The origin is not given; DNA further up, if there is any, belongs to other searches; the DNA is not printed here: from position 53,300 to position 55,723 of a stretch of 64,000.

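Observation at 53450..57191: GHKL-ATPase / PD-(D/E)XK nuclease gene followed by a Mod-like methylase that has lost its catalytic core, and a 57-aa gene stub: decayed MORC-type restriction-like locus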

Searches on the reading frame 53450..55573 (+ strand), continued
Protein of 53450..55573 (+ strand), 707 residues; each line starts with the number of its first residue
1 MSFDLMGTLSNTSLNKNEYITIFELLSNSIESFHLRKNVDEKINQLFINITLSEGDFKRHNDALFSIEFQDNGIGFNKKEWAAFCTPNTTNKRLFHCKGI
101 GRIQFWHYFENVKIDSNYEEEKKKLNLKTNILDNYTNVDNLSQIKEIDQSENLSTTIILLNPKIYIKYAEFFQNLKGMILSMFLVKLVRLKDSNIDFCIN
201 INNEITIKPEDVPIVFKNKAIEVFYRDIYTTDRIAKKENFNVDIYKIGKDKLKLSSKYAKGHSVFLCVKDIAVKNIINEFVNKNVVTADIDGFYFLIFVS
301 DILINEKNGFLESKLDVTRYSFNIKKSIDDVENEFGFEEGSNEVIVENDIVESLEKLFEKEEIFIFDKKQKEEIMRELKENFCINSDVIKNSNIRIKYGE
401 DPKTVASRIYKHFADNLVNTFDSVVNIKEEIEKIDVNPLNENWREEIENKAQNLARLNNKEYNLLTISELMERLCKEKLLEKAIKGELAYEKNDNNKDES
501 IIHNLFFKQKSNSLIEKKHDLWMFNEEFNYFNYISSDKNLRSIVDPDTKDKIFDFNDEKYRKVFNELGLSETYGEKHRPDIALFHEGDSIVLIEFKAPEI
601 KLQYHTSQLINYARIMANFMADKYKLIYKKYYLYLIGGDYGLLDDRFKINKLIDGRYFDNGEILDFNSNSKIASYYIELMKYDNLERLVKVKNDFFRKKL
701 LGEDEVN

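Call 20: search_solved_structures(query=A1, max_evalue=1, show_alignments=3)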
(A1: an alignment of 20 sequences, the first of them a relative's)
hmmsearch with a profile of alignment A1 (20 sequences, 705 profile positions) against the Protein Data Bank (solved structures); distinct sequences matched with E-value up to 1: 4.
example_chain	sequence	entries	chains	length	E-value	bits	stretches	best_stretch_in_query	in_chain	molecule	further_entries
9lm8_A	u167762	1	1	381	0.11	14.3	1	380-461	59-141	bvFP-Pfr21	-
5f3k_A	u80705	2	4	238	0.18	13.6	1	27-89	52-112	Heat shock protein 75 kDa, mitochondrial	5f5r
7c04_A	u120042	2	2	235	0.18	13.6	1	28-89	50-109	Heat shock protein 75 kDa, mitochondrial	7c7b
2ior_A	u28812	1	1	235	0.96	11.2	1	23-108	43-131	Chaperone protein htpG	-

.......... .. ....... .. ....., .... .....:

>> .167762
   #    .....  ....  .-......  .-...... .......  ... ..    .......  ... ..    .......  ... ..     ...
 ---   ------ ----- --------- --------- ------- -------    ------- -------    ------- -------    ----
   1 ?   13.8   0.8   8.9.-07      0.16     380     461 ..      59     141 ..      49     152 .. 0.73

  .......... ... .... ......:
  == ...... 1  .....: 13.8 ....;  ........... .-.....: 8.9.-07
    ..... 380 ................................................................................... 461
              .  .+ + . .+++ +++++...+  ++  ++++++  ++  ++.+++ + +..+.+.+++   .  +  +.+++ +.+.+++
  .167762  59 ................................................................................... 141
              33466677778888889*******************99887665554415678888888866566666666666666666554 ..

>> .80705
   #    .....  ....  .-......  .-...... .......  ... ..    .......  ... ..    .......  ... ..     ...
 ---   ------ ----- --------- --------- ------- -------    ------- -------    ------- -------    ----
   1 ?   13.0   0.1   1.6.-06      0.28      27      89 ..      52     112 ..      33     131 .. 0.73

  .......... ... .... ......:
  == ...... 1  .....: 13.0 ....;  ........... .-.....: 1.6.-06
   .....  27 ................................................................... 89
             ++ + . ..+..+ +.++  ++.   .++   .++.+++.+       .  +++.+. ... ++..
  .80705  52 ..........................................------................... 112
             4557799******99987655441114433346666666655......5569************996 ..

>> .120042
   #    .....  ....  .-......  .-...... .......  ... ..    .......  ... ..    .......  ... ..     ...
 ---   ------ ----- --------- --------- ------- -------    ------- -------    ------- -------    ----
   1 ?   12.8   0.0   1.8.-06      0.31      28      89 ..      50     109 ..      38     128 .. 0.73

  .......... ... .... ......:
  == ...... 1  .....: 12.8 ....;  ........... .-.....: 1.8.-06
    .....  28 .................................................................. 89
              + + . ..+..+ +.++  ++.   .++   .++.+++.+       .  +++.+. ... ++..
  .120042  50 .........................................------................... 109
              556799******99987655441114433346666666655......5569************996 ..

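Call 34: find_related_loci(query=A1, collection=viral_contigs, flank=6000)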
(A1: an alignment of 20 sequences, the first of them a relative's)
Query A1 (707 aa) in viral_contigs; peptide patterns used: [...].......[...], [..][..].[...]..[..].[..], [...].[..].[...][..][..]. (x = any residue, [..] = any of these).
215 stretches matched a pattern; 26 encode a relative of the query (tblastn E <= 1e-3); 25 distinct loci.
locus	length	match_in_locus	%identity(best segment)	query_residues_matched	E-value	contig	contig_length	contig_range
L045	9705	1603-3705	26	1-700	2e-68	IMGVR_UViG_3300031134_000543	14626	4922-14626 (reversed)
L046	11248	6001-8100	26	1-700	1e-65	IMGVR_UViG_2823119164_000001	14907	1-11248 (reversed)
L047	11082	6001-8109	25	1-700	1e-60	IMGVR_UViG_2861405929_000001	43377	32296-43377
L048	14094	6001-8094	25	1-700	1e-56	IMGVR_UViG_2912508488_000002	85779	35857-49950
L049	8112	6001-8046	25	3-700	1e-20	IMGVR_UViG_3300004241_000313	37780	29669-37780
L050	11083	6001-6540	30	509-685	3e-17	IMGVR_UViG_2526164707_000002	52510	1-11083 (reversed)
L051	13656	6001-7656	24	1-598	2e-14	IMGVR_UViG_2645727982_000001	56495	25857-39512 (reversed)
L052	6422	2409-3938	25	1-551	8e-14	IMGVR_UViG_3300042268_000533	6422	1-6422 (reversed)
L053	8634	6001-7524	23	1-550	4e-11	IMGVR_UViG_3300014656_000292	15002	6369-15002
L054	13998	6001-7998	22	5-700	8e-11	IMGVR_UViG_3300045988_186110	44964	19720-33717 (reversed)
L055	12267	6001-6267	38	70-160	2e-9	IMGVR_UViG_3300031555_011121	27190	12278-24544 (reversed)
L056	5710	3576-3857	35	22-120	3e-9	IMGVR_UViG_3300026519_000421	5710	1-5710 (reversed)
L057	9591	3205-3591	30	1-121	9e-9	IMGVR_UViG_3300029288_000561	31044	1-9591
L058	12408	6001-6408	29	1-126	2e-8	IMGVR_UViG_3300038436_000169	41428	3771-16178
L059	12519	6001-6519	23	12-183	3e-8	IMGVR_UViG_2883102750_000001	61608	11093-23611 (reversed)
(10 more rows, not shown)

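Call 35: predict_structure(alignment_id=A1)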
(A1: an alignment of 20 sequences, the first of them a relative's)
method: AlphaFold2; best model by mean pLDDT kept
length: 707 residues; sequences in the alignment: 20
mean_pLDDT: 80.2   pTM: 0.55
mean pLDDT of the five models: 80.2, 80.0, 77.3, 75.5, 73.0
residues with pLDDT >= 90: 164; 70-90: 391; 50-70: 120; < 50: 32
segments of 3 or more residues with pLDDT < 50: 89-100, 418-424, 512-516, 705-707
pLDDT, mean of each block of 10 residues (from residue 1): 63 77 88 85 91 85 92 82 60 44 72 90 88 71 82 91 90 89 89 92 93 90 90 89 85 55 87 89 71 85 74 80 86 58 87 92 75 88 83 80 87 62 59 85 86 73 73 91 83 62 80 55 80 64 75 81 83 62 69 86 88 89 86 91 84 88 89 93 90 81 53
secondary structure, 60 per line:
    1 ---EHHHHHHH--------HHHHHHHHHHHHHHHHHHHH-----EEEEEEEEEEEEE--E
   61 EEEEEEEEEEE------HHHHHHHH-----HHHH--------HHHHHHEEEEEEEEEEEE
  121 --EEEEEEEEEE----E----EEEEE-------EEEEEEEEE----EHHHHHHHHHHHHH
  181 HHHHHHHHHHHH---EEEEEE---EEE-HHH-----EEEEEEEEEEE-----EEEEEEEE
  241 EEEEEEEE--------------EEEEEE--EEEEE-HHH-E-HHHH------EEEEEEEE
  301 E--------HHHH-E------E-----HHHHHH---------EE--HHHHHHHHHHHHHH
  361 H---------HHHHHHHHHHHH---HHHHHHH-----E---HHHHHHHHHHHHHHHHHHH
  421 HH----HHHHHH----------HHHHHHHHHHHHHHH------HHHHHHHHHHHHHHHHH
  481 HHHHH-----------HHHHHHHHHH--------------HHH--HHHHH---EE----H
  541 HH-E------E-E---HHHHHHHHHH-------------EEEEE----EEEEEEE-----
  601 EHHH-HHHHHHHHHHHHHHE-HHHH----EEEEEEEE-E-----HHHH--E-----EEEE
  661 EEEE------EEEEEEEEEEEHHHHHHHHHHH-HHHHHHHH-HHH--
elements in order (helices of 4 or more, strands of 3 or more residues): H5-11 H20-39 E45-57 E60-71 H78-85 H91-94 H103-108 E109-120 E123-132 E142-146 E154-162 H168-192 E196-201 E205-207 E217-227 E233-248 E263-268 E271-275 H283-286 E293-301 H310-313 H328-333 H347-361 H371-382 H386-392 H402-422 H427-432 H443-457 H464-485 H497-506 H526-530 H557-566 E580-584 E589-595 H606-619 H622-625 E630-637 H645-648 E657-664 E671-681 H682-692 H694-701

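Call 65: search_protein_representatives(alignment_id=A1)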
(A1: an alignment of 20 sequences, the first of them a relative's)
Query: 20 sequences, 705 profile positions. Proteins with E-value up to 0.001 (for the whole library): 3591; up to 1e-10: 2600; up to 1e-30: 1357. The best 150 are listed.
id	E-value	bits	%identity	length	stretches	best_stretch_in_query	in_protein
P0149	2.8e-233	793.1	-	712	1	1-702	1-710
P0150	8.9e-212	722.0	-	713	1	2-702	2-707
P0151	4.6e-202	689.9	-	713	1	4-702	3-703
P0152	8.7e-201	685.7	-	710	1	3-702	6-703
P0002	4.7e-197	673.4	-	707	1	13-703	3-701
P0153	2.9e-194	664.1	-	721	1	1-702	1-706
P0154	6.3e-194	663.0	-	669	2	205-702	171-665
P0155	2.2e-193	661.2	-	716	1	1-702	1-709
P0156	3.4e-190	650.7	-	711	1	4-703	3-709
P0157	8.3e-190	649.4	-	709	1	3-703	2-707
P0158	1.2e-189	648.9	-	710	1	4-702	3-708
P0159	6.7e-189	646.4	-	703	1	3-695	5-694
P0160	1.5e-187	641.9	-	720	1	1-702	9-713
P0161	1.2e-185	635.6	-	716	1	6-702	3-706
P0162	7.2e-183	626.5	-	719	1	6-704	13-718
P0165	1.3e-181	622.4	-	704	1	4-702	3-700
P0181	7.5e-170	583.4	-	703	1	1-702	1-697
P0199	2.1e-156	539.0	-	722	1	9-702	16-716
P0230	1.4e-128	447.1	-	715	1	13-702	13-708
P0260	1.3e-109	384.3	-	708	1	12-703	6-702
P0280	4.2e-98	346.3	-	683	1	13-702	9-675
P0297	2.7e-95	337.0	-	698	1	13-703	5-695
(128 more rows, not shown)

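Call 68: search_protein_families(library=pfam, alignment_id=A4, max_evalue=0.01)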
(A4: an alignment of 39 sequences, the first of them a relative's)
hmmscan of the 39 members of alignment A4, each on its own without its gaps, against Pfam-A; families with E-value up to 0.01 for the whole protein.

A. member 1, P0001 (707 aa): 1 family
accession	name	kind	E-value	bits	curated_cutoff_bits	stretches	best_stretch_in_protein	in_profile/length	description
PF04313.20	HSDR_N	-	0.0024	18.2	25.1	1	517-615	56-178/198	Type I restriction enzyme R protein N terminus (HSDR_N)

B. families by the number of members that match (of 39 scanned): 5 families
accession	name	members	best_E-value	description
PF04313.20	HSDR_N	18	4.1e-06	Type I restriction enzyme R protein N terminus (HSDR_N)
PF02518.31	HATPase_c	11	1.8e-06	Histidine kinase-, DNA gyrase B-, and HSP90-like ATPase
PF13589.12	HATPase_c_3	9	6.3e-05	Histidine kinase-, DNA gyrase B-, and HSP90-like ATPase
PF08774.17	VRR_NUC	3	0.0028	VRR-NUC domain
PF13588.12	HSDR_N_2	2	0.0001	Type I restriction enzyme R protein N terminus (HSDR_N)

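Call 69: search_protein_families(library=padloc, alignment_id=A4, max_evalue=0.01)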
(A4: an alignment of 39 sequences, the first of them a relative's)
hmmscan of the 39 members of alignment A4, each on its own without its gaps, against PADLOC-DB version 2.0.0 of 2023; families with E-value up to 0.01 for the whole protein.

A. member 1, P0001 (707 aa): 0 families

B. families by the number of members that match (of 39 scanned): 7 families
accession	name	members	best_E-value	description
PDLC04916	PDC-S11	2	0.0046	-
PDLC00944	Cas4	2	0.0068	Cas4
PDLC04915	PDC-S11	1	0.00029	-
PDLC00507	JetC1|JetC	1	0.00046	DUF3584 domain; MukB-like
PDLC01250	Cas4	1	0.0015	"CAS-I,CAS-II,CAS-III,CAS-IV,CAS-V,CAS-VI; acquisition_associated"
PDLC00520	JetD1|JetD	1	0.0043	DUF2220; DUF3322; DUF2399 domain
PDLC05014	PDC-S41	1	0.0099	-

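Call 72: search_solved_structures(query=A4, max_evalue=10, show_alignments=0)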
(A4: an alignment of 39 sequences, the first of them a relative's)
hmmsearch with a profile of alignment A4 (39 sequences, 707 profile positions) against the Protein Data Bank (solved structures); distinct sequences matched with E-value up to 10: 15.
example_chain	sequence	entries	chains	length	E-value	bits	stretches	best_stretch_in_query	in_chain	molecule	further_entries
9r2k_A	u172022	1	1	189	0.0073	18.1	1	373-461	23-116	N30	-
1z59_A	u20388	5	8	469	0.2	13.4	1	26-88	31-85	Type II DNA topoisomerase VI subunit B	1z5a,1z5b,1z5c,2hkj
1mu5_A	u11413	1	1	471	0.2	13.4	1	26-88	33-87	Type II DNA topoisomerase VI Subunit B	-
1mx0_A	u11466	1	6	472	0.2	13.3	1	26-88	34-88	Type II DNA topoisomerase VI subunit B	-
5f3k_A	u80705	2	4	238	0.21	13.3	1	25-88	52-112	Heat shock protein 75 kDa, mitochondrial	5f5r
7c04_A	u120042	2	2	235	0.21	13.3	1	25-88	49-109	Heat shock protein 75 kDa, mitochondrial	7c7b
3d36_A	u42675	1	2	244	0.26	12.9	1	74-113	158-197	Sporulation kinase B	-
9yed_CP1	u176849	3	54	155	0.37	12.5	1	344-441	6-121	Chemotaxis protein PomB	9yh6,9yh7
7z8n_A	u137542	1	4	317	0.4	12.3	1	359-463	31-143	Histidine kinase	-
1ea6_A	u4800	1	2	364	0.52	11.9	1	64-100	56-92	PMS1 PROTEIN HOMOLOG 2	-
1h7s_A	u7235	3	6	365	0.53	11.9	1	64-100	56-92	PMS1 PROTEIN HOMOLOG 2 | MISMATCH REPAIR ENDONUCLEASE PMS2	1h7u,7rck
7rcb_A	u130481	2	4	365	0.53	11.9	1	64-100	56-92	Mismatch repair endonuclease PMS2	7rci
9s89_A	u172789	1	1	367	0.53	11.9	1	64-100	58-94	Mismatch repair endonuclease PMS2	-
3s84_A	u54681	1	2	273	0.53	11.9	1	327-467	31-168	Apolipoprotein A-IV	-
6mfq_A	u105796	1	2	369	0.53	11.9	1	64-100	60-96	Mismatch repair endonuclease PMS2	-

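Call 73: search_dna_similar(query=window:53450-55570:+, collection=phages, mode=protein, max_evalue=0.001, max_rows=20)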
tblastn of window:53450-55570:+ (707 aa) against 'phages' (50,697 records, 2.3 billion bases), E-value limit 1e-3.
Records with a match: 1; places in all: 1; records where one place covers at least 80% of the query: 0.
Best place of each record, by identity: <60% 1.
By first word of the organism name: Phage 1.
By host as written in the record: - 1.
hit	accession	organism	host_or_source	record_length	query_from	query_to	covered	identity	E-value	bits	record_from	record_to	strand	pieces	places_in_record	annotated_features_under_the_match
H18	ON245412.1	Phage vB_RanS_PJN03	sewage water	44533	71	118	7%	45.8%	3e-4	50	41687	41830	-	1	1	N-acetylmuramoyl-L-alanine amidase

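Call 77: fold_search(model_id=the predicted structure, library=viral)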
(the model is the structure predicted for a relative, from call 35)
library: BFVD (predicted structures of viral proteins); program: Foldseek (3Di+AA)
matches with E <= 10: 663; with E <= 0.001: 53
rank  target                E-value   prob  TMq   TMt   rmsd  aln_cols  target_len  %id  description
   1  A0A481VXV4            1.8e-09  1.00  0.26  0.35  13.3       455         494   10  (no name in the UniProt tables at hand)
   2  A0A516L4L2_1          3.1e-09  1.00  0.27  0.15   7.2       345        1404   14  (no name in the UniProt tables at hand)
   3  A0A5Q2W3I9            9.8e-09  1.00  0.24  0.18  29.1       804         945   11  (no name in the UniProt tables at hand)
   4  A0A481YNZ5            1.8e-08  1.00  0.25  0.16  14.0       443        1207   11  DNA topoisomerase 2 [Pithovirus LCDPAC02]
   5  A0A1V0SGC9            2.8e-08  1.00  0.27  0.27  18.7       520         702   11  Uncharacterized protein [Hokovirus HKV1]
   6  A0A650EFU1            4.4e-08  1.00  0.24  0.33   7.5       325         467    9  (no name in the UniProt tables at hand)
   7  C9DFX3                4.7e-08  1.00  0.27  0.21  11.7       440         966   12  RIIA [Delftia phage PhiW-14]
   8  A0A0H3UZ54            1.2e-07  1.00  0.25  0.15  12.4       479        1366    9  (no name in the UniProt tables at hand)
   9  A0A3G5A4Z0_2          2.2e-07  1.00  0.31  0.27  26.9       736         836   11  Histidine kinase-like ATPase (Fragment) [Homavirus sp.]
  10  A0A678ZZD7            2.4e-07  1.00  0.27  0.25  11.1       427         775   11  RIIA lysis inhibitor [Pectobacterium phage Arno18]
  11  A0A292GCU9            2.4e-07  1.00  0.27  0.26   9.4       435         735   11  (no name in the UniProt tables at hand)
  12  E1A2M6                6.8e-07  1.00  0.30  0.29   8.8       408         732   12  Membrane integrity protector [Aeromonas phage phiAS5]
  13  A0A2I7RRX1            6.8e-07  1.00  0.26  0.22  25.5       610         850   13  Histidine kinase-like ATPase [Vibrio phage 1.224.A._10N.261.48.B1]
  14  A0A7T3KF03            7.2e-07  1.00  0.21  0.24   8.4       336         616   12  DNA topoisomerase (ATP-hydrolyzing) [Campylobacter phage F355]
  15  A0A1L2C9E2            8.0e-07  1.00  0.24  0.24   7.0       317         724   12  Uncharacterized protein [Pseudomonas phage ZC03]
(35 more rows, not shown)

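Call 81: search_protein_families(library=pfam, alignment_id=A5, max_evalue=0.00001)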
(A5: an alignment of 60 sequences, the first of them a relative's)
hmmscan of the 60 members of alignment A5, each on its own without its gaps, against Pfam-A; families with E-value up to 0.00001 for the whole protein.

A. member 1, L045:456-1166:+ (237 aa): 0 families

B. families by the number of members that match (of 60 scanned): 40 families (the first 25 are shown)
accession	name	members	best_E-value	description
PF00717.28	Peptidase_S24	3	5.4e-25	Peptidase S24-like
PF00589.27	Phage_integrase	2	4.4e-20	Phage integrase family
PF01381.28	HTH_3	2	1.4e-10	Helix-turn-helix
PF12844.13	HTH_19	2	5.1e-08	Helix-turn-helix domain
PF24390.1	PRTase-CE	1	6.4e-52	PRTase-CE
PF03543.20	Peptidase_C58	1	9.5e-47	Yersinia/Haemophilus virulence surface antigen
PF07751.16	Abi_2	1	4.4e-44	Abi-like protein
PF00239.26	Resolvase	1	3.4e-41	Resolvase, N terminal domain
PF11041.13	DUF2612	1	2e-39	Protein of unknown function (DUF2612)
PF05638.18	T6SS_HCP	1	4.3e-39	Type VI secretion system effector, Hcp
PF10908.13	Tlde1_dom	1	3e-32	Tlde1 domain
PF00817.25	IMS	1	1.7e-30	impB/mucB/samB family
PF01042.26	Ribonuc_L-PSP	1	6.7e-24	Endoribonuclease L-PSP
PF08719.17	NADAR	1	1e-22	NADAR domain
PF16476.10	DUF5053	1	2.2e-22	Domain of unknown function (DUF5053)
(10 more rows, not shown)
